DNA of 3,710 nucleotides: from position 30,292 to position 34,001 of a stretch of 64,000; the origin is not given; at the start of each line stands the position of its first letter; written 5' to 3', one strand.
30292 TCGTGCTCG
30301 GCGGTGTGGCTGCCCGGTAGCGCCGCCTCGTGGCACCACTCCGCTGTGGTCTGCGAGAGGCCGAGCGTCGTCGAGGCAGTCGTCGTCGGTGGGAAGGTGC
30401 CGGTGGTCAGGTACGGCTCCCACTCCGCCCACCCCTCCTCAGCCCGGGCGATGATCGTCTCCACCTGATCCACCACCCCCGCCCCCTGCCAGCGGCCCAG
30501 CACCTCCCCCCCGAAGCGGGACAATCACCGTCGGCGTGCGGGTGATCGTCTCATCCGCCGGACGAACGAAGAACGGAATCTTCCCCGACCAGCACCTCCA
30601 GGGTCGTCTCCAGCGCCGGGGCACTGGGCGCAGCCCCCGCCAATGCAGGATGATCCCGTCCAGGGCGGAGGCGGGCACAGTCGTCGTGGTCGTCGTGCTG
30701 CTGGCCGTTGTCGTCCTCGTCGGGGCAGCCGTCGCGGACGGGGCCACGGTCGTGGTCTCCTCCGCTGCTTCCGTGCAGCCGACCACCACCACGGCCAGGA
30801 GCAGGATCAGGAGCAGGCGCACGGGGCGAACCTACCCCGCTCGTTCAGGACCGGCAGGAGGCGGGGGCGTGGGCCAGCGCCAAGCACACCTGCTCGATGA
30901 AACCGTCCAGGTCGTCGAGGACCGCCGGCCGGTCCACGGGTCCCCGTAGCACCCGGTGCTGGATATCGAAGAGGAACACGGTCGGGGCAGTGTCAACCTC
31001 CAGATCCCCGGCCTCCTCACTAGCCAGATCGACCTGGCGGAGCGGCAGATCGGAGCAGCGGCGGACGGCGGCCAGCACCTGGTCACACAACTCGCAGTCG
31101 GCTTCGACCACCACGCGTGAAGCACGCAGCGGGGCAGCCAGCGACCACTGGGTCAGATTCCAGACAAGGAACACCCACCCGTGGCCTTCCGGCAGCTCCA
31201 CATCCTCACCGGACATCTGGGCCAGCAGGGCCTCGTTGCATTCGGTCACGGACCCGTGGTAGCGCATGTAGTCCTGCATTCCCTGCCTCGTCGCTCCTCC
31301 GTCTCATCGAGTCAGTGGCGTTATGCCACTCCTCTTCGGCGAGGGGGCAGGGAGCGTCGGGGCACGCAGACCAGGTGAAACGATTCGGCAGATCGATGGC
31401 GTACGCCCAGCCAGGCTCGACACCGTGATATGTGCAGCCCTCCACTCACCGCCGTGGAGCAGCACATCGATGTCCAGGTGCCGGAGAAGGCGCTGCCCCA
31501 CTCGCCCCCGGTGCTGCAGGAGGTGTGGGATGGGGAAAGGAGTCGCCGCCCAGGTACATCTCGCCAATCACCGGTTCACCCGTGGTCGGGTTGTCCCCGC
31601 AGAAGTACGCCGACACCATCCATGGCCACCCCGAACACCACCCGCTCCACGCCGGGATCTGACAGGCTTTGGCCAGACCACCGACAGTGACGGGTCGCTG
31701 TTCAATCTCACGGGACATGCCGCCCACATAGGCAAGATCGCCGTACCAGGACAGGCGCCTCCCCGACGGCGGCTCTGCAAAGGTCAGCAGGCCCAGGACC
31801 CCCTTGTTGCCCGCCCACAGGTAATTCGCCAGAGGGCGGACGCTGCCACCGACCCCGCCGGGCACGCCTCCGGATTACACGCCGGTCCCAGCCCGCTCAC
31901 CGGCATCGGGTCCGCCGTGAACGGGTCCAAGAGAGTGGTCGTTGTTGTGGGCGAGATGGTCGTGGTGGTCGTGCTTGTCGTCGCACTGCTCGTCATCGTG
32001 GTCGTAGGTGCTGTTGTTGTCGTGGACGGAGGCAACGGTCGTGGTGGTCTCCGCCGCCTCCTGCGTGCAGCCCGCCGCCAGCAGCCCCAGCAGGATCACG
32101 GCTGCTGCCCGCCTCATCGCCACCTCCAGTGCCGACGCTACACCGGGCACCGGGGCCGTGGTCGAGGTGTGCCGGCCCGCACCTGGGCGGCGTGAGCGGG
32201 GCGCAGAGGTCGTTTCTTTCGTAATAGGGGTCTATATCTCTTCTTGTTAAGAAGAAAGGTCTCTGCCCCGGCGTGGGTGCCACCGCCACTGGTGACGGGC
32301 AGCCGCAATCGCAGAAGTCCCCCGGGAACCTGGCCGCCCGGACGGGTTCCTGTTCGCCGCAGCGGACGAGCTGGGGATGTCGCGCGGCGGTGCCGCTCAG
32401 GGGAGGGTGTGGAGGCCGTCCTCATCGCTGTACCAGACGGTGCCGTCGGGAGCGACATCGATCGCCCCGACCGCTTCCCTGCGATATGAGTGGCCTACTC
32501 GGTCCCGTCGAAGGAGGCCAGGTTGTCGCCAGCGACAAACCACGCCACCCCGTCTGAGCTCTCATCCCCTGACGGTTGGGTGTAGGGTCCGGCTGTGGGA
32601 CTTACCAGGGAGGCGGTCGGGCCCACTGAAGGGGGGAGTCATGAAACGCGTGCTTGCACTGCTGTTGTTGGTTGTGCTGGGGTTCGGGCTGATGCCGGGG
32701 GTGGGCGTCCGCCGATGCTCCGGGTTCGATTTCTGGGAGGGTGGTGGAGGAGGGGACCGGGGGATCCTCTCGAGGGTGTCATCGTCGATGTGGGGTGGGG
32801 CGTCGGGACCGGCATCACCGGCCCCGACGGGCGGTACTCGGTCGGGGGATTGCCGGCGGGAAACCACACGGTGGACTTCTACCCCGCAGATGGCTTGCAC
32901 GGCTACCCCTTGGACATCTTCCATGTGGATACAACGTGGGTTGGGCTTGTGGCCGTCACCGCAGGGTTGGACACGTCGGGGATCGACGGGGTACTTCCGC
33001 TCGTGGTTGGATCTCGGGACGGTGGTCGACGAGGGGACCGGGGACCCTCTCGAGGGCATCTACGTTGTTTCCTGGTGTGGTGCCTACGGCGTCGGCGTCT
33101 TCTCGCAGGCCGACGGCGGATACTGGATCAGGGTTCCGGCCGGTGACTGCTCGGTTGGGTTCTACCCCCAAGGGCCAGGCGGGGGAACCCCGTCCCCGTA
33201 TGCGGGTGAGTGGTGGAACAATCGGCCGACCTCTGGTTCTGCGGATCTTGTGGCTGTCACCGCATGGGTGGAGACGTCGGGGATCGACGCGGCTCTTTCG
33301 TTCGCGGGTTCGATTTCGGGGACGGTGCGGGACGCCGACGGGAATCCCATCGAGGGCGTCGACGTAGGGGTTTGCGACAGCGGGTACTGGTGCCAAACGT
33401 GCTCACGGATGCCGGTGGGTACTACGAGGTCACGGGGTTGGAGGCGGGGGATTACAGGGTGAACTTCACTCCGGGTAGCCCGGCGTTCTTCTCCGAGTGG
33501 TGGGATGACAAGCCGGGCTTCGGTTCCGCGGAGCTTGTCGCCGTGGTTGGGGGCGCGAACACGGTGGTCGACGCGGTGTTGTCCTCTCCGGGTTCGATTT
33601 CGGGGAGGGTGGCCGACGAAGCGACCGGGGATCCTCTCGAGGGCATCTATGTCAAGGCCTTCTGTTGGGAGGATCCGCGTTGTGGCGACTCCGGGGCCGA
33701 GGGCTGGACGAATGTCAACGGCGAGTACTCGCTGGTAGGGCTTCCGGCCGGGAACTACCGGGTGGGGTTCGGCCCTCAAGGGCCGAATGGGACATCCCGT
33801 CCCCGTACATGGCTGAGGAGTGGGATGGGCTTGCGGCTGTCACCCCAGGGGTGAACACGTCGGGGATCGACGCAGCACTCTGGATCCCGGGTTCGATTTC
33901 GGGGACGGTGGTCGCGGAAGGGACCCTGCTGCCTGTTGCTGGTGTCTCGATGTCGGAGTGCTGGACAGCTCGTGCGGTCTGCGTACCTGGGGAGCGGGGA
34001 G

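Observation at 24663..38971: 14.2-kb island integrated at tRNA-Val, bounded by a perfect 51-bp direct repeat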

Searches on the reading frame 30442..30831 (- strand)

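Call 19: search_protein_families(library=pfam, proteins=[window:30442-30831:-], max_evalue=0.05)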
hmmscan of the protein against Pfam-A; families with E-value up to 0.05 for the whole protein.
window:30442-30831:- (130 aa): 3 families
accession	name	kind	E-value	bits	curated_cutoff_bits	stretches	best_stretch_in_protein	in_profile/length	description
PF21827.1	New_glue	-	4e-08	33.4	31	1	6-55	6-56/94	New glue protein family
PF21823.1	MUCL1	-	0.002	18.6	35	1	20-56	19-56/85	Mucin-like protein 1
PF25706.1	HCMV_UL116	-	0.032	13.9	30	1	6-55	11-62/336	Human cytomegalovirus UL116 protein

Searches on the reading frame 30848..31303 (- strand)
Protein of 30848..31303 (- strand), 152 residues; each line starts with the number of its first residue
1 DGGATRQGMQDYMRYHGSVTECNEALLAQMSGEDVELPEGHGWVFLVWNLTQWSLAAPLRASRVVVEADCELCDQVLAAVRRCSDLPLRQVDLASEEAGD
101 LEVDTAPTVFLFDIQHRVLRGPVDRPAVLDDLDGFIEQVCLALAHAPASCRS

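Call 18: search_protein_families(library=pfam, proteins=[window:30848-31303:-], max_evalue=0.05)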
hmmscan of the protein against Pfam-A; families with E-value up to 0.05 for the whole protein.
window:30848-31303:- (152 aa): 0 families

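Call 60: search_protein_families(library=padloc, proteins=[window:30848-31303:-], max_evalue=0.01)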
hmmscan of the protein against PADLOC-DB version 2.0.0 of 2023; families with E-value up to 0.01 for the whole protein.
window:30848-31303:- (152 aa): 0 families

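Call 61: search_protein_families(library=phrogs, proteins=[window:30848-31303:-], max_evalue=0.001)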
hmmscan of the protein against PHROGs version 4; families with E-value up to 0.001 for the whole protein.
window:30848-31303:- (152 aa): 0 families

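Call 86: search_protein_families(library=ncbifam, proteins=[window:30848-31303:-], max_evalue=0.01)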
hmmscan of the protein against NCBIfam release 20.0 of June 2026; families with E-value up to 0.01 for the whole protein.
window:30848-31303:- (152 aa): 0 families

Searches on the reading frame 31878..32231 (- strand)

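Call 19: search_protein_families(library=pfam, proteins=[window:31878-32231:-], max_evalue=0.05)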
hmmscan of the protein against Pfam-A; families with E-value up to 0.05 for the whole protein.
window:31878-32231:- (118 aa): 1 family
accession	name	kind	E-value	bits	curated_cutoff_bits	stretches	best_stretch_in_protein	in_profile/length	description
PF10986.14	ZrgA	-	0.011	16.2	27.4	1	52-97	64-101/161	ZrgA family zinc uptake protein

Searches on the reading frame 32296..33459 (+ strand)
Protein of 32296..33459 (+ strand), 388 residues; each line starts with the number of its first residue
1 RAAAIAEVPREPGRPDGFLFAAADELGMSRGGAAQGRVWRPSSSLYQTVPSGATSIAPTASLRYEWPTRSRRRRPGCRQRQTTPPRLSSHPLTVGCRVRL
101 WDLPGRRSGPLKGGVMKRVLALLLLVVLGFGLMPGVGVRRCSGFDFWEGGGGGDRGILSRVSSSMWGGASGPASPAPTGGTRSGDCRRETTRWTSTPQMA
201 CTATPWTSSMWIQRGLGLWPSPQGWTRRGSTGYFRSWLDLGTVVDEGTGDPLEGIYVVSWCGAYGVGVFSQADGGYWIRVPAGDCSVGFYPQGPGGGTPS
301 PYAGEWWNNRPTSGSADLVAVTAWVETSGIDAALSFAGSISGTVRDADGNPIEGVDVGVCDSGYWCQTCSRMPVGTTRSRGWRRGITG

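Call 19: search_protein_families(library=pfam, proteins=[window:32296-33459:+], max_evalue=0.05)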
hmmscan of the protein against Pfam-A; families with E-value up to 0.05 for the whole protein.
window:32296-33459:+ (388 aa): 3 families
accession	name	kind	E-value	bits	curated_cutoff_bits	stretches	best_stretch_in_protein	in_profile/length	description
PF13620.12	CarboxypepD_reg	-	8.3e-10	39.3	32.3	2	241-289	4-54/82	Carboxypeptidase regulatory-like domain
PF13715.12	CarbopepD_reg_2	-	0.00025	21.5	32.2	0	241-285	3-46/88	CarboxypepD_reg-like domain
PF25020.1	TTR_TEN1-4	-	0.043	14.2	27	0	339-371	8-40/86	Teneurin TTR-like domain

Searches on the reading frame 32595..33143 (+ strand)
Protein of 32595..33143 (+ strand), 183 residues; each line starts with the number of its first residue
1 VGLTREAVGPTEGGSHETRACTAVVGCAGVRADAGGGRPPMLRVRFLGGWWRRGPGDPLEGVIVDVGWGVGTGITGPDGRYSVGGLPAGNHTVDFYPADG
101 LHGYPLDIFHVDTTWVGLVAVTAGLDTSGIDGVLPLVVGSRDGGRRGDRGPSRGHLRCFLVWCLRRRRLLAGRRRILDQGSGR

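Call 19: search_protein_families(library=pfam, proteins=[window:32595-33143:+], max_evalue=0.05)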
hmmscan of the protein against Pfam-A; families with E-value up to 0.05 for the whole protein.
window:32595-33143:+ (183 aa): 1 family
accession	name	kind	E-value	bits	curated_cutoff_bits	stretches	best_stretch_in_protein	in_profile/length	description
PF13620.12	CarboxypepD_reg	-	0.0019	18.9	32.3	1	56-95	11-54/82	Carboxypeptidase regulatory-like domain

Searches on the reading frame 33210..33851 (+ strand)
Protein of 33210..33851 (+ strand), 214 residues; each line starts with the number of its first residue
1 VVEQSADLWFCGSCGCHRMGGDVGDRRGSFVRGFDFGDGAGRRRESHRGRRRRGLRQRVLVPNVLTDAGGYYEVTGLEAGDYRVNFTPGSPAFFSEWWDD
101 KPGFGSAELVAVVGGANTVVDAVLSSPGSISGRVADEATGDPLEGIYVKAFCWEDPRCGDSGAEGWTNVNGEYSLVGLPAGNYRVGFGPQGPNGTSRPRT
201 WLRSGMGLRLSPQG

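Call 19: search_protein_families(library=pfam, proteins=[window:33210-33851:+], max_evalue=0.05)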
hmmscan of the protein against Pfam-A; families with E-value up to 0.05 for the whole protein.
window:33210-33851:+ (214 aa): 4 families
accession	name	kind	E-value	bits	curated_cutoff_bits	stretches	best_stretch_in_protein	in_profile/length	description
PF13620.12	CarboxypepD_reg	-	1.6e-14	54.4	32.3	2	129-191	1-58/82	Carboxypeptidase regulatory-like domain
PF17210.9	SdrD_B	-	5.9e-09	36.5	29.7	2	61-91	39-69/112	SdrD B-like domain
PF13715.12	CarbopepD_reg_2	-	8.8e-07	29.3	32.2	1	130-186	1-49/88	CarboxypepD_reg-like domain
PF17802.7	SpaA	-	0.00093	19.7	23.1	0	61-84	33-56/91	Prealbumin-like fold domain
